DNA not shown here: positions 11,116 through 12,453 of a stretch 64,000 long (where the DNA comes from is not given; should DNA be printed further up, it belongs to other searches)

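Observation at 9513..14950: Tightly coupled operon: S1-domain protein, membrane Amidase_3, MamK-like actin and PilZ-TM-AMIN protein (candidate c-di-GMP-linked, cytoskeleton-guided peptidoglycan-cleavage module)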

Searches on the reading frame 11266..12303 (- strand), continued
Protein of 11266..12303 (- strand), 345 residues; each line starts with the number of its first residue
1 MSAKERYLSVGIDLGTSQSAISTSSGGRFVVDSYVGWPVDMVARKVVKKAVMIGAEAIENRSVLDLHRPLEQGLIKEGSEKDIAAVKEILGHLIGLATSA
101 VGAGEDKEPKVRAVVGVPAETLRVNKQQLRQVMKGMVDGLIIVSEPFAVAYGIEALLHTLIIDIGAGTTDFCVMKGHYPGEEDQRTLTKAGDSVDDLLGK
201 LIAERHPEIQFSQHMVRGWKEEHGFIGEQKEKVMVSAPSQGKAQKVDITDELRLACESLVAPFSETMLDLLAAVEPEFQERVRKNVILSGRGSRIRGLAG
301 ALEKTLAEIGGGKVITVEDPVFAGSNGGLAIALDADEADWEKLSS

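Call 50: find_encoding_contigs(protein=P0230, flank=6000, max_places=2)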
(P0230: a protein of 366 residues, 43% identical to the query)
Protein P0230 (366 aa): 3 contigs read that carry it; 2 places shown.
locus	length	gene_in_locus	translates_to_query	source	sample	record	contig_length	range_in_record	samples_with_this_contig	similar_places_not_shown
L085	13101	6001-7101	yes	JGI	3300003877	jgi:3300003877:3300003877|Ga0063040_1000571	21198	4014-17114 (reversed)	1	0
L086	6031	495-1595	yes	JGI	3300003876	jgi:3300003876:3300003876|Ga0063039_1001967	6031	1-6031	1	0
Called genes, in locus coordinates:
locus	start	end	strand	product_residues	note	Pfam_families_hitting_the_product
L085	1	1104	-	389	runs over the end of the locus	PF00534:Glycos_transf_1 (faint), PF26337:Gtf3_C (weak)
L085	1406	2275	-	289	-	PF01513:NAD_kinase, PF20143:NAD_kinase_C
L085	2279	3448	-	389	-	PF00988:CPSase_sm_chain, PF00117:GATase, PF07722:Peptidase_C26 (weak)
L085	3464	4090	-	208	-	PF00753:Lactamase_B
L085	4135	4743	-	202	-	-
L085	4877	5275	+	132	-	-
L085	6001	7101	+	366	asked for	PF06723:MreB_Mbl, PF00022:Actin (weak), PF25216:Volactin (faint)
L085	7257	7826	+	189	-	PF01467:CTP_transf_like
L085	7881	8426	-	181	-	PF02830:V4R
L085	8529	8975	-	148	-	PF04519:Bactofilin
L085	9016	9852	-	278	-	PF02195:ParB_N, PF17762:HTH_ParB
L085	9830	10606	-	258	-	PF00142:Fer4_NifH, PF01656:CbiA, PF02374:ArsA_ATPase (faint), PF06564:CBP_BcsQ, PF09140:MipZ, PF10609:ParA, PF13614:AAA_31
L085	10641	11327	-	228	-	PF02527:GidB, PF13847:Methyltransf_31 (weak)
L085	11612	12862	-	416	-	PF00753:Lactamase_B (weak), PF19583:ODP, PF00258:Flavodoxin_1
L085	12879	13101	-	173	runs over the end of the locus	PF13668:Ferritin_2, PF02915:Rubrerythrin (weak)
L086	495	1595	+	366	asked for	PF06723:MreB_Mbl, PF00022:Actin (weak), PF25216:Volactin (faint)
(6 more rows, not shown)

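Call 59: find_encoding_contigs(protein=P0240, flank=5000, max_places=2)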
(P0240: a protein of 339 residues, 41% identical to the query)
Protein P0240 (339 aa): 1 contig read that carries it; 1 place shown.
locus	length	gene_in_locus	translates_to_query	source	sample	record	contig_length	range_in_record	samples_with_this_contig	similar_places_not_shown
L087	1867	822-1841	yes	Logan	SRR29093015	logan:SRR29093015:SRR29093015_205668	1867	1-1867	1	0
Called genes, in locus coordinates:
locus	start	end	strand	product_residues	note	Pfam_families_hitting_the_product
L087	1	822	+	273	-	?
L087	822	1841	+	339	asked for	PF06723:MreB_Mbl, PF00022:Actin (faint)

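Call 60: find_encoding_contigs(protein=P0235, flank=5000, max_places=2)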
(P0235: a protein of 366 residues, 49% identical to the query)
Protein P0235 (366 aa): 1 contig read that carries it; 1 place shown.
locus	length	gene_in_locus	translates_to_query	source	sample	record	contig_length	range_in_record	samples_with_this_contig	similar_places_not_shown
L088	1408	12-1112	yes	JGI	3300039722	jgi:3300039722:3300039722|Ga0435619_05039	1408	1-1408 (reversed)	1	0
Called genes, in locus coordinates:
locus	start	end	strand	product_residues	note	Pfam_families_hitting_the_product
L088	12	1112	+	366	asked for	PF06723:MreB_Mbl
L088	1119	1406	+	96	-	?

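Call 61: find_encoding_contigs(protein=P0290, flank=5000, max_places=2)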
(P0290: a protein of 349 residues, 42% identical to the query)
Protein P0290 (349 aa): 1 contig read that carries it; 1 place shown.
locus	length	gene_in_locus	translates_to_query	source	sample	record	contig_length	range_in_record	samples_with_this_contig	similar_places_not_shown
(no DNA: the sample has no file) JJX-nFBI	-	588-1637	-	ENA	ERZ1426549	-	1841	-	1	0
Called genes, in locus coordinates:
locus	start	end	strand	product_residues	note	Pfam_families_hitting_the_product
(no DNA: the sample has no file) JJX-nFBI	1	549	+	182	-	?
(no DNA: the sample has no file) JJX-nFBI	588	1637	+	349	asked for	PF00022:Actin (weak), PF06723:MreB_Mbl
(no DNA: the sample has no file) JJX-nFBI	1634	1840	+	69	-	?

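Call 75: search_protein_families(library=padloc, proteins=[window:11266-12303:-], max_evalue=0.001)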
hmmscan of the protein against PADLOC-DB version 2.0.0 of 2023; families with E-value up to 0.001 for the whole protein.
window:11266-12303:- (345 aa): 1 family
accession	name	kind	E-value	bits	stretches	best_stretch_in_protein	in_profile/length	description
PDLC04731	PDC-M61B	-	7.6e-06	22.9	1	158-214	349-414/588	-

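Call 76: search_protein_families(library=phrogs, proteins=[window:11266-12303:-], max_evalue=0.001)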
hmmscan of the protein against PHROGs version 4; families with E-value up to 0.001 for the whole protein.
window:11266-12303:- (345 aa): 1 family
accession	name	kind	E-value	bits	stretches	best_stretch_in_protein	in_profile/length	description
phrog_691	-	DNA, RNA and nucleotide metabolism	1.3e-06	28.8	1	141-327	148-317/329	partition protein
